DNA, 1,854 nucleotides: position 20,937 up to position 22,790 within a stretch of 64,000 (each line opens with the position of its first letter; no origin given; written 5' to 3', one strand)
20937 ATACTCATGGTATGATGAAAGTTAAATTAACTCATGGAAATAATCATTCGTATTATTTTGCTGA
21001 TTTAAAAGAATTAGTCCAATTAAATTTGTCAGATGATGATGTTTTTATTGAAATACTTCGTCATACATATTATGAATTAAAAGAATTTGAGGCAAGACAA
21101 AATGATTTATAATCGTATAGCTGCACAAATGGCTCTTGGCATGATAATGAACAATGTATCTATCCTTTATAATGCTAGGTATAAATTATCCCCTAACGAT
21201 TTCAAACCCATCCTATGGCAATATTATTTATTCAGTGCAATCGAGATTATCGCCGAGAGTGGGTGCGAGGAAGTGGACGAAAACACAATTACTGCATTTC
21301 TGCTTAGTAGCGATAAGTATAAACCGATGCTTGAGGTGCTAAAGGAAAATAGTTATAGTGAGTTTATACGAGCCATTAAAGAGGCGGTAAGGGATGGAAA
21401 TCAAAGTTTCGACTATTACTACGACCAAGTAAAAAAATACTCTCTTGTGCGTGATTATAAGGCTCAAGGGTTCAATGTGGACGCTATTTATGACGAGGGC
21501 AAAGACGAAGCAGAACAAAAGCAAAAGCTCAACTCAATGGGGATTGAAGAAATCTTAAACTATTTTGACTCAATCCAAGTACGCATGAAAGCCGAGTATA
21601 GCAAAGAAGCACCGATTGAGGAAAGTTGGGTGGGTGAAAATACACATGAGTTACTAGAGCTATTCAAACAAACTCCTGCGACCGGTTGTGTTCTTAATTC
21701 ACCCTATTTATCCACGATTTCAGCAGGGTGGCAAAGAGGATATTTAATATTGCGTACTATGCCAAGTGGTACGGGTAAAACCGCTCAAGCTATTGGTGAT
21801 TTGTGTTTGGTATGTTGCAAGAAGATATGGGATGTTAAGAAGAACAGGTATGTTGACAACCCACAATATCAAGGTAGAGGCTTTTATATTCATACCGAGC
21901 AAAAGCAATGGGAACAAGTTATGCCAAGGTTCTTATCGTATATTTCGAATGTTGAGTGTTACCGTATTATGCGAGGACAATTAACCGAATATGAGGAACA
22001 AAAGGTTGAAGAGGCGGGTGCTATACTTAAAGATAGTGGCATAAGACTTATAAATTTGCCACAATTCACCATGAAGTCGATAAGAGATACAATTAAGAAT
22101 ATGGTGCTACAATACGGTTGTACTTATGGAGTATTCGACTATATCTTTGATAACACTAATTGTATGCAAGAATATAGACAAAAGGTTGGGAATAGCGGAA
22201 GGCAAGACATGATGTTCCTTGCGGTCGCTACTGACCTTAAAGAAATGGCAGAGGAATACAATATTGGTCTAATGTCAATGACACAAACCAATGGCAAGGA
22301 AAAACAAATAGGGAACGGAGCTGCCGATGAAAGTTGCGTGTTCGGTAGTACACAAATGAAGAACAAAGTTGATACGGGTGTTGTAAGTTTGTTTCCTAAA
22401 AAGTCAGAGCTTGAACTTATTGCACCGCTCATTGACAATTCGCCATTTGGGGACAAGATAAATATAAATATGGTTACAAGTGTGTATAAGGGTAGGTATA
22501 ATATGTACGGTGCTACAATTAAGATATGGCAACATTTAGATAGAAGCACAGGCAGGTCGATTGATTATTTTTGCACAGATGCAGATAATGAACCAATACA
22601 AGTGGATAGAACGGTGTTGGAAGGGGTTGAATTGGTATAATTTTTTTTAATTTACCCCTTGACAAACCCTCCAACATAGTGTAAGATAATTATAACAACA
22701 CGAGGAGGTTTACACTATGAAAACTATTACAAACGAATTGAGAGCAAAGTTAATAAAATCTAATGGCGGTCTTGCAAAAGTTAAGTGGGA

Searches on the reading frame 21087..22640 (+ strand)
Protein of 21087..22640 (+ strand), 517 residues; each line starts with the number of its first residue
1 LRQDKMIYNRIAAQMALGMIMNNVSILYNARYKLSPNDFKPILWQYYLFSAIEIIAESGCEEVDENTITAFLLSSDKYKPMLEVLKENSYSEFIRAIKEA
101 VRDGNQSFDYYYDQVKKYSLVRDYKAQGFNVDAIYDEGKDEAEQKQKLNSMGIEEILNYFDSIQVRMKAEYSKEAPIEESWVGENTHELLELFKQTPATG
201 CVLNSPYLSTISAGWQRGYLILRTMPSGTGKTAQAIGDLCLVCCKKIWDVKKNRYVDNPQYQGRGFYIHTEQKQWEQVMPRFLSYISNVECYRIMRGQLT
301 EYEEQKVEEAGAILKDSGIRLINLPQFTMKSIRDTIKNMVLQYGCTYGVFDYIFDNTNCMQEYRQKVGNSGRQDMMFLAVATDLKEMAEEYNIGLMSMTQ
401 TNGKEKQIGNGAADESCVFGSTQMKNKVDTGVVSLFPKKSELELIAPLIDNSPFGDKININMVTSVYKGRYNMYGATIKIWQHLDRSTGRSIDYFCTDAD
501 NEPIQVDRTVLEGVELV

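Call 12: search_protein_families(library=phrogs, proteins=[window:21087-22640:+], max_evalue=0.001)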
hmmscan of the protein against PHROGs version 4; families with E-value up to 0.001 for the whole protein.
window:21087-22640:+ (517 aa): 3 families
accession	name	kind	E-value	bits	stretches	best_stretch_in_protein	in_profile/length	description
phrog_19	-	DNA, RNA and nucleotide metabolism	2.4e-33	116.9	1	3-503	154-589/621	DnaB-like replicative helicase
phrog_239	-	DNA, RNA and nucleotide metabolism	2.2e-10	41.2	1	182-431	323-550/801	DNA primase/helicase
phrog_243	-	DNA, RNA and nucleotide metabolism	0.00012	22.1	1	211-407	28-197/273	DnaB-like replicative helicase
